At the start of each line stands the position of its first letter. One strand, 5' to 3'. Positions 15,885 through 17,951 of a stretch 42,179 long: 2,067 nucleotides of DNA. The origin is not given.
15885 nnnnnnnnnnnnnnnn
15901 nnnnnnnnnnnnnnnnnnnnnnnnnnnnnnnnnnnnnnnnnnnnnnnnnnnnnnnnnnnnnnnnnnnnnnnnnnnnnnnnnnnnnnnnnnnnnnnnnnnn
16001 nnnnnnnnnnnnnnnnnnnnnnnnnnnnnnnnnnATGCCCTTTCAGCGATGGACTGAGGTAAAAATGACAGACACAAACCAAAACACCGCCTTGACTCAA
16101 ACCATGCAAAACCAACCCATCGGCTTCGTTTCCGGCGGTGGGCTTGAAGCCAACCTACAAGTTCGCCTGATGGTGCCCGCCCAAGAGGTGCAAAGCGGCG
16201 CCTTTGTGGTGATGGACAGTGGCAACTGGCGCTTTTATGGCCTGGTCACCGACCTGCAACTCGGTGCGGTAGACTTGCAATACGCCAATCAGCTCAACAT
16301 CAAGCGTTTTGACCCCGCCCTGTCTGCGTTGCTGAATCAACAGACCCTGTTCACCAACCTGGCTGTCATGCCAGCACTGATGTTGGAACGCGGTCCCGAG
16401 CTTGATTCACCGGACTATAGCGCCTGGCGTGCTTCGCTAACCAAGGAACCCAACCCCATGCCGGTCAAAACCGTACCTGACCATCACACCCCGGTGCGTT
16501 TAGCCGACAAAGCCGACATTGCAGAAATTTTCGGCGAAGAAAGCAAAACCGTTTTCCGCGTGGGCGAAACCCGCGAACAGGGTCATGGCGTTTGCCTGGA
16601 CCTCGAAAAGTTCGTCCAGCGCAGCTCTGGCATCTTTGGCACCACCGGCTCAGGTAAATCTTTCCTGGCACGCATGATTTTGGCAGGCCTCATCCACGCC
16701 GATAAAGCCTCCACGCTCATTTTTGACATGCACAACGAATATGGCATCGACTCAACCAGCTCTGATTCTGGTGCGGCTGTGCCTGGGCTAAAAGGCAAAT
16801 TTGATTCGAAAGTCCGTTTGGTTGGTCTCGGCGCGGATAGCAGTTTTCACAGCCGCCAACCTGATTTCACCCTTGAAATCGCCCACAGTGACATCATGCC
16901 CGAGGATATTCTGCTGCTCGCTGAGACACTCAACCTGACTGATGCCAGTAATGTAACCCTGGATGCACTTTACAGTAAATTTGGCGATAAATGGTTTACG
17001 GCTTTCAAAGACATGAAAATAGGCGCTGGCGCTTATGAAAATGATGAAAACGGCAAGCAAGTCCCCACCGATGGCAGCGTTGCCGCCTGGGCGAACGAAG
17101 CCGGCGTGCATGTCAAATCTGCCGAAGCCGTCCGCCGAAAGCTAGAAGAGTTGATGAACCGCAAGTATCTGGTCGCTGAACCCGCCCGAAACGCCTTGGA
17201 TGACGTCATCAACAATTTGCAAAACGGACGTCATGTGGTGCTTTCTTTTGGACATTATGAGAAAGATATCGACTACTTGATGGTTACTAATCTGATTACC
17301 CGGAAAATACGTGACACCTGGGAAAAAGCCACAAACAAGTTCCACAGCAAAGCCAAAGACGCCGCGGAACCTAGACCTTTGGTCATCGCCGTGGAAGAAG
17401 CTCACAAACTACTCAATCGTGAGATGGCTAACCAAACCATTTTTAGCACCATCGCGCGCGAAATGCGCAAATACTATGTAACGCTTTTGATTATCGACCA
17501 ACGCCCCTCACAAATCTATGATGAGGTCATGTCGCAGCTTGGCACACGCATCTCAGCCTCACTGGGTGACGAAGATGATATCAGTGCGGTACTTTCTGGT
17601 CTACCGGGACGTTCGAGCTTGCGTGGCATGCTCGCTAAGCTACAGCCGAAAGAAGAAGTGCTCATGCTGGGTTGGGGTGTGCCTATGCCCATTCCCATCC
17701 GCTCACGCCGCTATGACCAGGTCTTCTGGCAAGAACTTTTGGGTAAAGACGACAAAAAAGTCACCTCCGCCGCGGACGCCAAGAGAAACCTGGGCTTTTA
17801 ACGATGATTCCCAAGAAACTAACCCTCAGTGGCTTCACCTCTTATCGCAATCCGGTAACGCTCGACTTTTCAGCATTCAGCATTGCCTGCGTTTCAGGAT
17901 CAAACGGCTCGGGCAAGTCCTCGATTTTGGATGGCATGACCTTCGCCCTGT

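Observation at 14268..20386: Tightly coupled NurA / HAS-barrel protein / HerA / Rad50-like operon with no Mre11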

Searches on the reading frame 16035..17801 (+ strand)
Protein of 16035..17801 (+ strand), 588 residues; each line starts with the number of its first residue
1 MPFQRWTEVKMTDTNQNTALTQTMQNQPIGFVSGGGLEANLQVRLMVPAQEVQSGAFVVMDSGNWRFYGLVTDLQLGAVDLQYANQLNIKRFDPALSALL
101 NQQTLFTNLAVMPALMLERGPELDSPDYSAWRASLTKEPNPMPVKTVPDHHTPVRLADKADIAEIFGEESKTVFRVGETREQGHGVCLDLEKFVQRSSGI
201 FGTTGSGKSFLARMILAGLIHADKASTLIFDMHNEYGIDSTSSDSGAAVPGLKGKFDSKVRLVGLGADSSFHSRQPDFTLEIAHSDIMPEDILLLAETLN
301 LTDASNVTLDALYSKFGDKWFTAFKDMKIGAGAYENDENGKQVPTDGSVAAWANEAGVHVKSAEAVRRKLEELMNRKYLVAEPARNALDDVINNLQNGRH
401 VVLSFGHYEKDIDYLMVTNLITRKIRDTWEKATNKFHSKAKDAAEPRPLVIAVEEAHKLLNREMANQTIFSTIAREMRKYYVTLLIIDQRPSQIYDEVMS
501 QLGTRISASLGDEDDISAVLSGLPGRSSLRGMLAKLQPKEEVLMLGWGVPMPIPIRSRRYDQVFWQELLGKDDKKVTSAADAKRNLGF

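Call 3: search_protein_families(library=pfam, proteins=[window:16035-17801:+], max_evalue=0.1)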
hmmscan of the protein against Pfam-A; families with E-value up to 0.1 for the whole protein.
window:16035-17801:+ (588 aa): 7 families
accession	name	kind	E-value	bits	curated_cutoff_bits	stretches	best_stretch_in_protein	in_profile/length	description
PF01935.23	DUF87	-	1.3e-30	107.6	23.2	1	175-425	2-220/220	Helicase HerA, central domain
PF05872.18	HerA_C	-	4e-05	22.9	22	1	293-510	116-321/502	Helicase HerA-like C-terminal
PF13401.12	AAA_22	-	0.00015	22.5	27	0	200-234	10-43/130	AAA domain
PF00004.35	AAA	-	0.0026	18.6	21.2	0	427-505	37-126/131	ATPase family associated with various cellular activities (AAA)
PF01580.24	FtsK_SpoIIIE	-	0.019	14.9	24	0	172-225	18-69/221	FtsK/SpoIIIE family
PF22798.2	DUF5817_CT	-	0.055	13.8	29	0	344-375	13-41/54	DUF5817, C-terminal domain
PF00005.33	ABC_tran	-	0.089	13.8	25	0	199-219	15-35/137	ABC transporter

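Call 4: search_protein_families(library=padloc, proteins=[window:16035-17801:+], max_evalue=0.1)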
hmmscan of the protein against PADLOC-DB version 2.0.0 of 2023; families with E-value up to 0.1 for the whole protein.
window:16035-17801:+ (588 aa): 17 families
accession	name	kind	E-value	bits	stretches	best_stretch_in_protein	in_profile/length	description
PDLC04105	HerA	-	1.1e-32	111.3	2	443-556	414-534/576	-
PDLC04102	HerA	-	3.2e-19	66.7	2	420-558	486-620/654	-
PDLC04103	HerA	-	6.7e-19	65.6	2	441-558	434-557/579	-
PDLC04100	HerA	-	1.3e-18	65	2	446-556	438-554/580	-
PDLC02185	HerA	-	1.4e-17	61.7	2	447-558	445-562/585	-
PDLC02188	HerA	-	1.7e-15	54.9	2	431-552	411-537/578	-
PDLC04106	HerA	-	7.5e-15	52.5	2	445-555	508-626/667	-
PDLC04140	mad8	-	1.2e-14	52.5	1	197-521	29-264/314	mads_8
PDLC04098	HerA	-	4.1e-14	50.1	2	438-555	517-644/686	-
PDLC04097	HerA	-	5e-12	43.2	2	153-236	117-208/618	-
PDLC04104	HerA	-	8.4e-10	35.9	1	443-553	215-332/379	-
PDLC04099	HerA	-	3.2e-08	31.1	1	187-236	161-210/214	-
PDLC04107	HerA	-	3.2e-08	30.9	1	188-238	162-212/306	-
PDLC04101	HerA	-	8.1e-08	29.4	1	187-236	160-209/400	-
PDLC01055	HerA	-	0.00011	19.2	1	145-236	106-199/532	Type III coevolved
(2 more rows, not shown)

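Call 5: search_protein_families(library=ncbifam, proteins=[window:16035-17801:+], max_evalue=0.1)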
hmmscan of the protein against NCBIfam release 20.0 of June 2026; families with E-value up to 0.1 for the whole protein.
window:16035-17801:+ (588 aa): 16 families
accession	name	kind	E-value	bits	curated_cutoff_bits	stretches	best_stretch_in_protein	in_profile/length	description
NF040937.1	HerA_Thermprot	equivalog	6.5e-25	87.5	800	2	360-520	272-424/487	DNA double-strand break repair helicase HerA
NF042943.1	HerA_antiphage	equivalog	1.1e-17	63.9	800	2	447-558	433-550/566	anti-phage-associated helicase HerA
NF042944.1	HerA_antiphage_2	equivalog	3.8e-17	62.3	850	2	433-555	413-540/576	anti-phage-associated helicase HerA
NF053655.1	CedD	equivalog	7.4e-17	61.2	600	2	412-543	386-512/527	DNA-translocating ATPase CedD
NF040819.1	helicase_HerA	equivalog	4.6e-15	55.1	970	1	409-520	368-477/561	DNA double-strand break repair helicase HerA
NF045975.1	VirB4_plasma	equivalog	2.7e-08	32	590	2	197-237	517-556/894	Mbov_0397 family ICE element conjugal transfer ATPase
NF033849.1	ser_rich_anae_1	subfamily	2.6e-06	25.1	650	1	444-523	1014-1103/1163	serine-rich protein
TIGR03924.1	T7SS_EccC_a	equivalog_domain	0.00012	21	509.15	1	179-229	431-484/673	type VII secretion protein EccCa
TIGR00929.1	VirB4_CagE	subfamily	0.00034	19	643.1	0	200-234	442-476/792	VirB4 family type IV secretion/conjugal transfer ATPase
NF045971.1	conju_CD1110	equivalog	0.0005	18.5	325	1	186-237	406-457/752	VirB4-like conjugal transfer ATPase, CD1110 family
TIGR03925.1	T7SS_EccC_b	equivalog_domain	0.0015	16.9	346.55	0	138-232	313-401/564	type VII secretion protein EccCb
NF041214.1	plasmid_TraB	equivalog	0.0081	14.7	800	1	449-520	348-419/639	plasmid transfer protein TraB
NF011692.0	PRK15112.1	equivalog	0.012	15.3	452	1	197-238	42-82/269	putrescine export ABC transporter ATP-binding protein SapF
TIGR02142.1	modC_ABC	equivalog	0.017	14.4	285.05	1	187-227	13-54/353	molybdenum ABC transporter ATP-binding protein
TIGR02746.1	TraC-F-type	equivalog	0.017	13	567.05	0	447-490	640-684/800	type IV secretion system protein TraC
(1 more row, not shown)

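Call 47: search_solved_structures(query=window:16065-17801:+, max_evalue=0.001, show_alignments=1)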
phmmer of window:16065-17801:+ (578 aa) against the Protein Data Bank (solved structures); distinct sequences matched with E-value up to 0.001: 9.
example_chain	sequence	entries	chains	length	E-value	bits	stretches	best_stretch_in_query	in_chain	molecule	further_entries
4d2i_A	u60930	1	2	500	2.7e-17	65.7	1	353-563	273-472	HERA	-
8wiv_A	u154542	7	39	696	5e-17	64.8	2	432-543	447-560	Helicase HerA central domain-containing protein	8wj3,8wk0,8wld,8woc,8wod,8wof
9c1m_M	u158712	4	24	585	2e-14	56.2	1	409-545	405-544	ATP-binding protein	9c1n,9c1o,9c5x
8xau_A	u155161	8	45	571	1.8e-11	46.5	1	423-545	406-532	ATP-binding protein | HerA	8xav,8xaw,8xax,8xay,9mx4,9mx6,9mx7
8ziq_M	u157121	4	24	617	2.2e-11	46.2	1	407-542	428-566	HerA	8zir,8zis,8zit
9x1l_A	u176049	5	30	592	1.3e-08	37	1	434-546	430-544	DNA helicase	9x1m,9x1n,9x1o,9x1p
8yho_A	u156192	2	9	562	8.6e-08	34.4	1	426-545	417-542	DUF87 domain-containing protein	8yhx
8wet_A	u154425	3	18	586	6.1e-07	31.6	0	439-508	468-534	TdpA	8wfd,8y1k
8j4u_M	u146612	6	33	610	1.6e-05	26.9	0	437-544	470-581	Nucleoside triphosphate hydrolase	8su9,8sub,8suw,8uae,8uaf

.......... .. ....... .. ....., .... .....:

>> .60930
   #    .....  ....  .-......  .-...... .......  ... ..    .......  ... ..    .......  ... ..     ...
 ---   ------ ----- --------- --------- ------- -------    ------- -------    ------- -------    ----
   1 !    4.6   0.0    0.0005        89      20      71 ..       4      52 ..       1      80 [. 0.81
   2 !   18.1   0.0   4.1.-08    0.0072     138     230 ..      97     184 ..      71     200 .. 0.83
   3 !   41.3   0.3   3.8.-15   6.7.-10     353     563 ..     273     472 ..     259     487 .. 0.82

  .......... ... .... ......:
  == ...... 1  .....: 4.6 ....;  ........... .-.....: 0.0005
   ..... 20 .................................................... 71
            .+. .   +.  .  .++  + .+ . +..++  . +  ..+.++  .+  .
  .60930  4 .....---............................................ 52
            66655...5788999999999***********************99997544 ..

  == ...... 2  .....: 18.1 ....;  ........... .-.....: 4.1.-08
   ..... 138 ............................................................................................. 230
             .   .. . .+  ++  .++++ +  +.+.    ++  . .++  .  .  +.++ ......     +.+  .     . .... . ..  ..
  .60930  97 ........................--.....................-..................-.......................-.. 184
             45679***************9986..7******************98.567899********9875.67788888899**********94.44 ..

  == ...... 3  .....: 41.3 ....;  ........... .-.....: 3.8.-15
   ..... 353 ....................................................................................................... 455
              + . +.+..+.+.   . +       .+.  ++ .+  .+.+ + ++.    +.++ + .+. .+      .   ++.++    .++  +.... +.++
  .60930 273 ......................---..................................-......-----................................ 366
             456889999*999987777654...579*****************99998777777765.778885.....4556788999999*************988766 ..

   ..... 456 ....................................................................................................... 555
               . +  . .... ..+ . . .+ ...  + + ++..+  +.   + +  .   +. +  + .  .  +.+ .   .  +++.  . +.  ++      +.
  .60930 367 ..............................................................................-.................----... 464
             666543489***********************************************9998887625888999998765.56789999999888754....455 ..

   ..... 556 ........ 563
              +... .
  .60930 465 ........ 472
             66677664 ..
